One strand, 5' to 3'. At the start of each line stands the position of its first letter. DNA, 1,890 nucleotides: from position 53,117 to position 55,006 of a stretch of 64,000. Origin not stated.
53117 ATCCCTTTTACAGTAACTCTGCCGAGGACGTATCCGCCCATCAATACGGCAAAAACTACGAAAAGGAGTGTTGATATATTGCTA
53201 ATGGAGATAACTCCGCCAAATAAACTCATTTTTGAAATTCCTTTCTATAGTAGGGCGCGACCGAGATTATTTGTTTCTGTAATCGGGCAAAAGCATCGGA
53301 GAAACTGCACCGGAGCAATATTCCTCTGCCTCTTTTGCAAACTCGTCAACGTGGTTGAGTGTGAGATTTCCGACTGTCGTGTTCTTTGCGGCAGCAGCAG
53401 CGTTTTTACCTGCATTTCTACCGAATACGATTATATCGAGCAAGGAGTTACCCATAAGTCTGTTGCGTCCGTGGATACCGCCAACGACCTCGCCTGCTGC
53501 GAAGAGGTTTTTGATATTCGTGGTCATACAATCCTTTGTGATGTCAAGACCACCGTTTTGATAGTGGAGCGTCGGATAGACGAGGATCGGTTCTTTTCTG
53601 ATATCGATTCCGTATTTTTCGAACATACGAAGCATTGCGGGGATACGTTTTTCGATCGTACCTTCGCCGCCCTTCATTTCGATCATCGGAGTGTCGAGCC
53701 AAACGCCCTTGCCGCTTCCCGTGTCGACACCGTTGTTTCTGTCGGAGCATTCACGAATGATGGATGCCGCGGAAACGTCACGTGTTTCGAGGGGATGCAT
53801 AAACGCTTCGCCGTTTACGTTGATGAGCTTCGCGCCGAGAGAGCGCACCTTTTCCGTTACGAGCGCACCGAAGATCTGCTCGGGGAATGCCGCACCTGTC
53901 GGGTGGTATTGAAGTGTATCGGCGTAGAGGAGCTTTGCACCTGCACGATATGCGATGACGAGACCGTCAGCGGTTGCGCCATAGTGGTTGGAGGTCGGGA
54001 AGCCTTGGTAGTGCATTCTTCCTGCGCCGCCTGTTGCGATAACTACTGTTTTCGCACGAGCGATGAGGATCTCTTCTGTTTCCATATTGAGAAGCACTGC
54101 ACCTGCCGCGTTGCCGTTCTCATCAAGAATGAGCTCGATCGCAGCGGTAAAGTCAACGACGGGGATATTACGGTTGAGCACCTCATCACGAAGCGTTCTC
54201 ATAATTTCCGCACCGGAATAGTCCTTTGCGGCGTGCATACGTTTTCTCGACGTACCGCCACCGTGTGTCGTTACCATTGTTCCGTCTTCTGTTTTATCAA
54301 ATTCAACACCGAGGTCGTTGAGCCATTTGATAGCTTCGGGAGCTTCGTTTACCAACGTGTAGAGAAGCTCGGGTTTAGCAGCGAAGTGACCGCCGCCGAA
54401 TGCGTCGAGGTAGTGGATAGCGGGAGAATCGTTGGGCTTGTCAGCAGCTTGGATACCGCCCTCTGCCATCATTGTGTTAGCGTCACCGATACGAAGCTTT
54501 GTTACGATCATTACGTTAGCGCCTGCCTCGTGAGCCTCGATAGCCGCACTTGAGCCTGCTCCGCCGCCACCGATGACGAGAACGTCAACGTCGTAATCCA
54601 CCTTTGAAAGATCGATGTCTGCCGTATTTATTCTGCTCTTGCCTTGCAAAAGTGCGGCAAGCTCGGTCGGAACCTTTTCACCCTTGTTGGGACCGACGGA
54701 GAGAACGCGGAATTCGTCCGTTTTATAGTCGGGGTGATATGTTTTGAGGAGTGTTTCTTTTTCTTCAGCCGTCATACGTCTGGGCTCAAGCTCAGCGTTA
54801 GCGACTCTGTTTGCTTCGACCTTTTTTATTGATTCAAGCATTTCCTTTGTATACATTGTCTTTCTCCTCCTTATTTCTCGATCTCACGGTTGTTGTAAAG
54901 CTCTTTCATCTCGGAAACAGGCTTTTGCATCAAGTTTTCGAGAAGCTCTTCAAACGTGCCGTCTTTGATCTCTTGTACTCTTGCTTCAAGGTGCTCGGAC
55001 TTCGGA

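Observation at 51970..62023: hdrBCA-flxDCBA in one operon with an anchor-less fumarate-reductase pair and a SucE-like exporter: candidate soluble, electron-bifurcating fumarate reductase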

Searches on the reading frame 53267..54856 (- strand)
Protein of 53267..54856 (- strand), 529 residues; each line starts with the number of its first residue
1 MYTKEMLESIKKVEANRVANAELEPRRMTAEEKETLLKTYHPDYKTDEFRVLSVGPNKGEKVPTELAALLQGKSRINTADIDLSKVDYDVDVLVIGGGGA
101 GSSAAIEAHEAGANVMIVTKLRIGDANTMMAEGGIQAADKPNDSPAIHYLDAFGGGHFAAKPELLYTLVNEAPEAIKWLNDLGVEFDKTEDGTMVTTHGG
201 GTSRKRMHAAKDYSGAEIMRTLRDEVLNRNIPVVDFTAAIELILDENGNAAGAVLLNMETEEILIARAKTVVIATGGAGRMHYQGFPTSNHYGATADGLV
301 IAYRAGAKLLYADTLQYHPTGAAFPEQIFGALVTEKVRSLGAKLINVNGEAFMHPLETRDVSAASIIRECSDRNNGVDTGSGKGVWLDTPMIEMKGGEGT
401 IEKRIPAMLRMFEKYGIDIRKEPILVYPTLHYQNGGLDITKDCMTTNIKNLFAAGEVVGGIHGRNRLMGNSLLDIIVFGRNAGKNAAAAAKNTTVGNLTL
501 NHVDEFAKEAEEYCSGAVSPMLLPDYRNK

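Call 3: search_protein_families(library=pfam, proteins=[window:53267-54856:-])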
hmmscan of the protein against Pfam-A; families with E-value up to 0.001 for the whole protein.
window:53267-54856:- (529 aa): 7 families
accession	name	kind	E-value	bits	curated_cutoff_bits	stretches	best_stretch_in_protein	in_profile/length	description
PF00890.30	FAD_binding_2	-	8.2e-74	249.7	20.4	1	91-472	1-414/414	FAD binding domain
PF03486.20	HI0933_like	-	3.4e-10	40.2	50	1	91-458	2-220/244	HI0933-like protein Rossmann domain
PF01266.30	DAO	-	1.1e-09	38.7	27.9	1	91-226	1-124/353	FAD dependent oxidoreductase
PF07992.20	Pyr_redox_2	-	6.2e-09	36.1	26.1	1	91-279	2-111/291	Pyridine nucleotide-disulphide oxidoreductase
PF01134.28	GIDA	-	7.6e-06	25.7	22.1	1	91-283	1-158/391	Glucose inhibited division protein A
PF12831.13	FAD_oxidored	-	7.4e-05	22.6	27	1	91-120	1-30/416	FAD dependent oxidoreductase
PF01494.25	FAD_binding_3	-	0.00049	19.9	22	1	89-122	1-34/349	FAD binding domain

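Call 4: search_protein_families(library=ncbifam, proteins=[window:53267-54856:-])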
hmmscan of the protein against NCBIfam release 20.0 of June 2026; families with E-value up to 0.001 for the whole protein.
window:53267-54856:- (529 aa): 64 families (the best 25 are shown)
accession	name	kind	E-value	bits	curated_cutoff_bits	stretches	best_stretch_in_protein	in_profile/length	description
NF004900.0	PRK06263.1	equivalog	2.2e-107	359.9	718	1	88-511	6-425/546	fumarate reductase (CoM/CoB) subunit TfrA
TIGR01812.1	sdhA_frdA_Gneg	subfamily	8.4e-85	285.3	567.3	1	91-502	1-416/568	succinate dehydrogenase or fumarate reductase, flavoprotein subunit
NF005866.0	PRK07803.1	equivalog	6.5e-84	282.2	819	2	88-354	7-285/631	fumarate reductase/succinate dehydrogenase flavoprotein subunit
TIGR00551.1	nadB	equivalog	1.1e-81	275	452.75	1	90-493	3-392/489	L-aspartate oxidase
NF005867.0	PRK07804.1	equivalog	3.5e-79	266.5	639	1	89-495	18-422/548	L-aspartate oxidase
NF005636.0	PRK07395.1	subfamily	4e-74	249.8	723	1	84-493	7-409/560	L-aspartate oxidase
NF004724.0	PRK06069.1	subfamily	2.3e-72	244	826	1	90-502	6-426/577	succinate dehydrogenase/fumarate reductase flavoprotein subunit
NF005978.0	PRK08071.1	equivalog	1.2e-68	231.8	621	1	91-494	5-392/514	L-aspartate oxidase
NF042982.1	MFR_Fp_SdhA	equivalog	3e-68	230.7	1100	1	89-500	47-459/612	8-methylmenaquinol:fumarate reductase flavoprotein subunit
TIGR01816.1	sdhA_forward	equivalog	9.4e-68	228.8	727.35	1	90-504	3-430/584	succinate dehydrogenase flavoprotein subunit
NF005701.0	PRK07512.1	equivalog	1e-67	228.7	528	1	89-500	9-407/516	L-aspartate oxidase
NF004820.0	PRK06175.1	equivalog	3.4e-66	223.9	472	1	89-504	4-401/433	L-aspartate oxidase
NF006567.0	PRK09077.1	equivalog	4.7e-66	223.1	629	1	87-494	6-413/537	L-aspartate oxidase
TIGR01813.1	flavo_cyto_c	subfamily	6.7e-66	222.8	285.45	2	91-373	1-293/444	flavocytochrome c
NF004613.0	PRK05945.1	equivalog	4.7e-63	213.7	824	1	89-503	3-426/575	succinate dehydrogenase/fumarate reductase flavoprotein subunit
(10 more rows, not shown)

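Call 8: search_solved_structures(query=window:53267-54856:-, show_alignments=3)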
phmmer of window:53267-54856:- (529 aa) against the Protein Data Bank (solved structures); distinct sequences matched with E-value up to 0.001: 62 (the best 60 are shown).
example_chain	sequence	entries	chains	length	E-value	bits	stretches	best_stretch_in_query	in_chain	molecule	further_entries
7d6v_A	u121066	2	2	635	1.3e-62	215.2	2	88-354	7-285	Succinate dehydrogenase subunit A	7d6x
1nek_A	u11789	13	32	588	9e-52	179.5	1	89-486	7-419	Succinate dehydrogenase flavoprotein subunit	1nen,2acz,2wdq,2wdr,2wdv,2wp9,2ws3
6lum_A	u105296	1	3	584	2.2e-50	174.9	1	88-495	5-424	Succinate dehydrogenase subunit A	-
3p4p_A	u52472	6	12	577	1.6e-49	172.1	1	88-496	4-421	Fumarate reductase flavoprotein subunit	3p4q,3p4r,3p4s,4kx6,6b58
1kf6_A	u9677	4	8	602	2e-49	171.8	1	88-496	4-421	FUMARATE REDUCTASE FLAVOPROTEIN | Fumarate reductase flavoprotein subunit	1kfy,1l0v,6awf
5vpn_A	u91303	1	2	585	4.2e-49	170.7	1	88-497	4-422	Fumarate reductase flavoprotein subunit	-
2b76_A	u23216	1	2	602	4.9e-49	170.5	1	88-496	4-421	Fumarate reductase flavoprotein subunit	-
3cir_A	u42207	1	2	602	8.6e-49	169.7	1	88-497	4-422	Fumarate reductase flavoprotein subunit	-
1yq3_A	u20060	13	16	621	8.4e-48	166.4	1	85-490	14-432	Succinate dehydrogenase flavoprotein subunit | Succinate dehydrogenase [ubiquinone] flavoprotein subunit, mitochondrial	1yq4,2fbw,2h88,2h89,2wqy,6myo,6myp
6vax_A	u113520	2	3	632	9.4e-48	166.3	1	83-483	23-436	Succinate dehydrogenase [ubiquinone] flavoprotein subunit, mitochondrial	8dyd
8b6g_CA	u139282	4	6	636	9.9e-48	166.2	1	84-489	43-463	Succinate dehydrogenase [ubiquinone] flavoprotein subunit, mitochondrial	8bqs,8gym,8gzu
8gs8_A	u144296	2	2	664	1.2e-47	166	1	84-483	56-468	Succinate dehydrogenase [ubiquinone] flavoprotein subunit, mitochondrial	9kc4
8dye_A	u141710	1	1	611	1.8e-47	165.3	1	86-483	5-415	Succinate dehydrogenase [ubiquinone] flavoprotein subunit, mitochondrial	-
1zoy_A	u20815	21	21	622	2.9e-47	164.7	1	84-489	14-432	FAD-binding protein | Succinate dehydrogenase [ubiquinone] flavoprotein subunit, mitochondrial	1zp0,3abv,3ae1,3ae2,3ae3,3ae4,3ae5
4ytp_A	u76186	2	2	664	2.9e-47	164.7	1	84-489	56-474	Succinate dehydrogenase [ubiquinone] flavoprotein subunit, mitochondrial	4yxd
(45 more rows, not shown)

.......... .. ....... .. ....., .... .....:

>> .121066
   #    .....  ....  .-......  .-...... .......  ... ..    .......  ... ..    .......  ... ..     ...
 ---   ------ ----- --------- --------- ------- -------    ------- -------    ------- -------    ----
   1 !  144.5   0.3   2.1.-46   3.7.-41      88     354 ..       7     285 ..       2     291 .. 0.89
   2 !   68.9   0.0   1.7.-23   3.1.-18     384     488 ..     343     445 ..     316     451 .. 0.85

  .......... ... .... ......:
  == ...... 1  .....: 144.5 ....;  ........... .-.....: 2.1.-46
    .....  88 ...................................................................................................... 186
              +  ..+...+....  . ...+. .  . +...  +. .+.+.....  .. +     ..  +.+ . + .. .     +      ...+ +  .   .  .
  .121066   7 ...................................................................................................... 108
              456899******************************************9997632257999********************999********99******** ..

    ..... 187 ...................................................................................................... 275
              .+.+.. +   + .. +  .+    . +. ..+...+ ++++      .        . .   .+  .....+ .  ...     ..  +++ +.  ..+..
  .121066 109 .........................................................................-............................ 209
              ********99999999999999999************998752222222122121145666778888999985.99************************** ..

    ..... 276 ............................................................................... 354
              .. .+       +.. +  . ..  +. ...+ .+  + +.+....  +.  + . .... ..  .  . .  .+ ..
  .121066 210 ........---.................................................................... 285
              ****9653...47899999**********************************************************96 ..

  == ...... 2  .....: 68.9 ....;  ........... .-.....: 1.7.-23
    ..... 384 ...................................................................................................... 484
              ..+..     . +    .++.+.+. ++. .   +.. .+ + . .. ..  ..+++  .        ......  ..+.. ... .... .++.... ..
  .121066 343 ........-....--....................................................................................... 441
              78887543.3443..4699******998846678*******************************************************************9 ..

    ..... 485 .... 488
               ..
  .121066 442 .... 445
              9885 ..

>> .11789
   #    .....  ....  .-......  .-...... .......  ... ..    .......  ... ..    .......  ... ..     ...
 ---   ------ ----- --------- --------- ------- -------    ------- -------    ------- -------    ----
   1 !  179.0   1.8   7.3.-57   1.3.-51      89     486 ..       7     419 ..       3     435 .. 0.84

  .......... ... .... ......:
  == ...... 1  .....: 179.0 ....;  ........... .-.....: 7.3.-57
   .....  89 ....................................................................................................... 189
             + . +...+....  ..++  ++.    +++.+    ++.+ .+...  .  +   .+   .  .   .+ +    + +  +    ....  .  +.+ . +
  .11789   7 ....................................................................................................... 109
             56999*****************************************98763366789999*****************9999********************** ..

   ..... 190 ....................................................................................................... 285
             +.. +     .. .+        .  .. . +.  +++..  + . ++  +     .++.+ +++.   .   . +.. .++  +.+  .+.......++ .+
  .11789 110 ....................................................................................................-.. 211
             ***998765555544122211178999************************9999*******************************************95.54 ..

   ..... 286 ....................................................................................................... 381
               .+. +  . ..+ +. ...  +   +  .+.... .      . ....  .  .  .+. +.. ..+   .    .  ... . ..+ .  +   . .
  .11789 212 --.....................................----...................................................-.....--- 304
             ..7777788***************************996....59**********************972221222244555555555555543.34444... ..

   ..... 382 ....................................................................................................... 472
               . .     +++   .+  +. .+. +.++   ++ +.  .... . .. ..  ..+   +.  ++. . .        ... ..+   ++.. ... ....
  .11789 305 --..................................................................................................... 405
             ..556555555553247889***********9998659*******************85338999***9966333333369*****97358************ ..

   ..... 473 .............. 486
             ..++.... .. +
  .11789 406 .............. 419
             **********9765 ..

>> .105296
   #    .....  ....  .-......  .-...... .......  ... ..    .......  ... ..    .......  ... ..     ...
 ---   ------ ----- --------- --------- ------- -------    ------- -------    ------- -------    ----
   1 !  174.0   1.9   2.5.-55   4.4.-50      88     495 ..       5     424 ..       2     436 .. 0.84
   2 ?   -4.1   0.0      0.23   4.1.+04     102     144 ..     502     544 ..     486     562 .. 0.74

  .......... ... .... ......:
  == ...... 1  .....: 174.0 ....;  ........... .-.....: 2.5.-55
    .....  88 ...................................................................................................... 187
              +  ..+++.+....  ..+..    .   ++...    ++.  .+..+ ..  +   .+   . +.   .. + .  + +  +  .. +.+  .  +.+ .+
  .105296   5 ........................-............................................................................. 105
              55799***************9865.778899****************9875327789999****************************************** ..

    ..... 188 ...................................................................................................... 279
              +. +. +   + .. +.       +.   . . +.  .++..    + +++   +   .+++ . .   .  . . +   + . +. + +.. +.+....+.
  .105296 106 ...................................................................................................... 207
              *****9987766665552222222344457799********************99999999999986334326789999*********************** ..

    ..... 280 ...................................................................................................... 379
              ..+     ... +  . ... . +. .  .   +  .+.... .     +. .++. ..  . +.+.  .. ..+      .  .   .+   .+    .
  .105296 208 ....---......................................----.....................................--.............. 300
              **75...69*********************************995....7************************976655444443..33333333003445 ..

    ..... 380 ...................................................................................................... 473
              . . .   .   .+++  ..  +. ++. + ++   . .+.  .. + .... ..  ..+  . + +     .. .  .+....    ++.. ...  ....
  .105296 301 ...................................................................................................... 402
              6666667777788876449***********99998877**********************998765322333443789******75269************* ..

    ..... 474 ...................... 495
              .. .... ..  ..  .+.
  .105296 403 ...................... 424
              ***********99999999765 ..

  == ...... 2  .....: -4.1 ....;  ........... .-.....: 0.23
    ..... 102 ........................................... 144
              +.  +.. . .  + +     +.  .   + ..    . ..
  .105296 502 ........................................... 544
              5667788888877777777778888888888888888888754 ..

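Call 9: find_homologous_proteins(query=window:53267-54856:-, max_evalue=1e-20)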
Query window:53267-54856:- (529 aa): 8000 proteins with E <= 1e-20 among 8000 candidates; the best 120 are listed.
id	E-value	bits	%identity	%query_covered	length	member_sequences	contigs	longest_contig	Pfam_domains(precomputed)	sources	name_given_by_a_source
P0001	0.0e+0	1182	100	100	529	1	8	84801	PF01266.31,PF00890.31,PF07992.21,PF03486.21,PF01134.29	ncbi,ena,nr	ncbi:MAG: FAD-dependent oxidoreductase [Clostridia bacterium]|nr:FAD-dependent oxidoreductase [Clost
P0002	0.0e+0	1182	100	100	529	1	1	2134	PF01266.31,PF00890.31,PF07992.21,PF03486.21,PF01134.29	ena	-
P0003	0.0e+0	1180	100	100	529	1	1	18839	PF01266.31,PF00890.31,PF07992.21,PF03486.21,PF01134.29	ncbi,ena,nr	ncbi:MAG: FAD-dependent oxidoreductase [Clostridia bacterium]|nr:FAD-dependent oxidoreductase [Clost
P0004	0.0e+0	1179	100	100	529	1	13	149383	PF01266.31,PF00890.31,PF07992.21,PF03486.21,PF01134.29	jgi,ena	-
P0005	0.0e+0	1178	99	100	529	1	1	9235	PF01266.31,PF00890.31,PF07992.21,PF03486.21,PF01134.29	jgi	-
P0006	0.0e+0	1173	99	100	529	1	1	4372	PF01266.31,PF00890.31,PF07992.21,PF03486.21,PF01134.29,PF12831.14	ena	-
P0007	0.0e+0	1147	97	100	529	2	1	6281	PF01266.31,PF00890.31,PF07992.21,PF03486.21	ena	-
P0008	0.0e+0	1056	81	87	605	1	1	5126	PF01266.31,PF00890.31,PF07992.21,PF03486.21,PF12831.14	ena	-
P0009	0.0e+0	1020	-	-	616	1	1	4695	PF01266.31,PF00890.31,PF07992.21,PF03486.21,PF12831.14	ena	-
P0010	1.5e-298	1009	86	100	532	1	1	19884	PF01266.31,PF00890.31,PF07992.21,PF03486.21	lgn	-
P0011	1.6e-298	1008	86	100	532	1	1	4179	PF01266.31,PF00890.31,PF07992.21,PF03486.21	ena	-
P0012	3.9e-298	1007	85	100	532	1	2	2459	PF01266.31,PF00890.31,PF07992.21,PF03486.21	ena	-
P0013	4.1e-298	1007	85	100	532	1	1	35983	PF01266.31,PF00890.31,PF07992.21,PF03486.21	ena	-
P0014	6.3e-298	1006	85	100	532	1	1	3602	PF01266.31,PF00890.31,PF07992.21,PF03486.21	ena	-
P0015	6.4e-298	1006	85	100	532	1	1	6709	PF01266.31,PF00890.31,PF07992.21,PF03486.21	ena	-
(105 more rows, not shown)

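Call 16: find_encoding_contigs(protein=window:53267-54856:-, flank=10000, max_places=4)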
Protein window:53267-54856:- (529 aa): 9 contigs read that carry it; 4 places shown.
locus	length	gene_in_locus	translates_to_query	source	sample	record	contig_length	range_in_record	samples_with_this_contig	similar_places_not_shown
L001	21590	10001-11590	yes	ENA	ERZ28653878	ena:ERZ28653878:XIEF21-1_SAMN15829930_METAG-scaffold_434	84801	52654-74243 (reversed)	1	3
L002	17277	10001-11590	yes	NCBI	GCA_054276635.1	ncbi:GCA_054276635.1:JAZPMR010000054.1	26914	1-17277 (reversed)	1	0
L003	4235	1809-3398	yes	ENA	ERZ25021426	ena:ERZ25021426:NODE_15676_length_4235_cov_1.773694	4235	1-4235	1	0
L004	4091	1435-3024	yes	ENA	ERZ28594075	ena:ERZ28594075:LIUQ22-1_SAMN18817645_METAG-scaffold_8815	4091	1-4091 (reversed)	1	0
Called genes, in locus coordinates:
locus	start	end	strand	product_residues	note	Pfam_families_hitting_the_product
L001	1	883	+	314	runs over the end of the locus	PF00056:Ldh_1_N, PF03807:F420_oxidored (faint), PF02866:Ldh_1_C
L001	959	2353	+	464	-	PF00206:Lyase_1, PF10415:FumaraseC_C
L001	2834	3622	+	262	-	PF02754:CCG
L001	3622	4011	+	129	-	PF14691:Fer4_20 (faint), PF00037:Fer4 (faint), PF12797:Fer4_2 (faint), PF13237:Fer4_10, PF12838:Fer4_7 (weak), PF13183:Fer4_8, PF13187:Fer4_9, PF13534:Fer4_17, +1 more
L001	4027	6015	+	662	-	PF01266:DAO (faint), PF07992:Pyr_redox_2, PF13450:NAD_binding_8 (weak), PF14697:Fer4_21 (faint), PF13187:Fer4_9 (faint), PF00037:Fer4 (weak), PF12837:Fer4_6 (weak), PF12838:Fer4_7, +3 more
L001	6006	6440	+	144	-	PF02662:FlpD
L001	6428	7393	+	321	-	PF13187:Fer4_9 (faint), PF13237:Fer4_10 (faint), PF00037:Fer4 (faint), PF12797:Fer4_2 (faint), PF13183:Fer4_8, PF13534:Fer4_17 (weak)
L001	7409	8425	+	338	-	PF13534:Fer4_17 (faint), PF13187:Fer4_9 (faint), PF12838:Fer4_7 (faint), PF14697:Fer4_21 (faint), PF12797:Fer4_2 (faint), PF17179:Fer4_22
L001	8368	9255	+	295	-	PF00970:FAD_binding_6 (weak), PF00175:NAD_binding_1, PF10418:DHODB_Fe-S_bind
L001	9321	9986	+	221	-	PF13183:Fer4_8 (faint), PF12838:Fer4_7 (weak), PF13187:Fer4_9 (weak)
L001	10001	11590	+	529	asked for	PF00890:FAD_binding_2, PF01134:GIDA (faint), PF01266:DAO, PF03486:HI0933_like, PF07992:Pyr_redox_2 (weak)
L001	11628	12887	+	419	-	PF06826:Asp-Al_Ex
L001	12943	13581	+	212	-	PF06971:Put_DNA-bind_N, PF02629:CoA_binding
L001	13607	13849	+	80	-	PF01257:2Fe-2S_thioredx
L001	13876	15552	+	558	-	PF12837:Fer4_6 (faint), PF12838:Fer4_7 (faint), PF13237:Fer4_10, PF14697:Fer4_21 (faint), PF02906:Fe_hyd_lg_C, PF00989:PAS (faint), PF04060:FeS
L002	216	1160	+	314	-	PF00056:Ldh_1_N, PF03807:F420_oxidored (faint), PF02866:Ldh_1_C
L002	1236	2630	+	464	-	PF00206:Lyase_1, PF10415:FumaraseC_C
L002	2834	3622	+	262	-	PF02754:CCG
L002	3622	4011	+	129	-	PF14691:Fer4_20 (faint), PF00037:Fer4 (faint), PF12797:Fer4_2 (faint), PF13237:Fer4_10, PF12838:Fer4_7 (weak), PF13183:Fer4_8, PF13187:Fer4_9, PF13534:Fer4_17, +1 more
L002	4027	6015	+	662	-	PF01266:DAO (faint), PF07992:Pyr_redox_2, PF13450:NAD_binding_8 (weak), PF14697:Fer4_21 (faint), PF13187:Fer4_9 (faint), PF00037:Fer4 (weak), PF12837:Fer4_6 (weak), PF12838:Fer4_7, +3 more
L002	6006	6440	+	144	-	PF02662:FlpD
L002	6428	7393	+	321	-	PF13187:Fer4_9 (faint), PF13237:Fer4_10 (faint), PF00037:Fer4 (faint), PF12797:Fer4_2 (faint), PF13183:Fer4_8, PF13534:Fer4_17 (weak)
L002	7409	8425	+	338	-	PF13534:Fer4_17 (faint), PF13187:Fer4_9 (faint), PF12838:Fer4_7 (faint), PF14697:Fer4_21 (faint), PF12797:Fer4_2 (faint), PF17179:Fer4_22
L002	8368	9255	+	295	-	PF00970:FAD_binding_6 (weak), PF00175:NAD_binding_1, PF10418:DHODB_Fe-S_bind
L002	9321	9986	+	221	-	PF13183:Fer4_8 (faint), PF12838:Fer4_7 (weak), PF13187:Fer4_9 (weak)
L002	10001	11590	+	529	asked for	PF00890:FAD_binding_2, PF01134:GIDA (faint), PF01266:DAO, PF03486:HI0933_like, PF07992:Pyr_redox_2 (weak)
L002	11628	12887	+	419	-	PF06826:Asp-Al_Ex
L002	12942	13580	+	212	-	PF06971:Put_DNA-bind_N, PF02629:CoA_binding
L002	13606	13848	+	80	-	PF01257:2Fe-2S_thioredx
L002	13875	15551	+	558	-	PF12837:Fer4_6 (faint), PF12838:Fer4_7 (faint), PF13237:Fer4_10, PF14697:Fer4_21 (faint), PF02906:Fe_hyd_lg_C, PF04060:FeS, PF00989:PAS (faint)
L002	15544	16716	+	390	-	PF07228:SpoIIE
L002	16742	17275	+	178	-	?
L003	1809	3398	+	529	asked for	PF00890:FAD_binding_2, PF01134:GIDA (faint), PF01266:DAO, PF03486:HI0933_like, PF07992:Pyr_redox_2 (weak)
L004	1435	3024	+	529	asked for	PF00890:FAD_binding_2, PF01134:GIDA (faint), PF01266:DAO, PF03486:HI0933_like, PF07992:Pyr_redox_2 (weak)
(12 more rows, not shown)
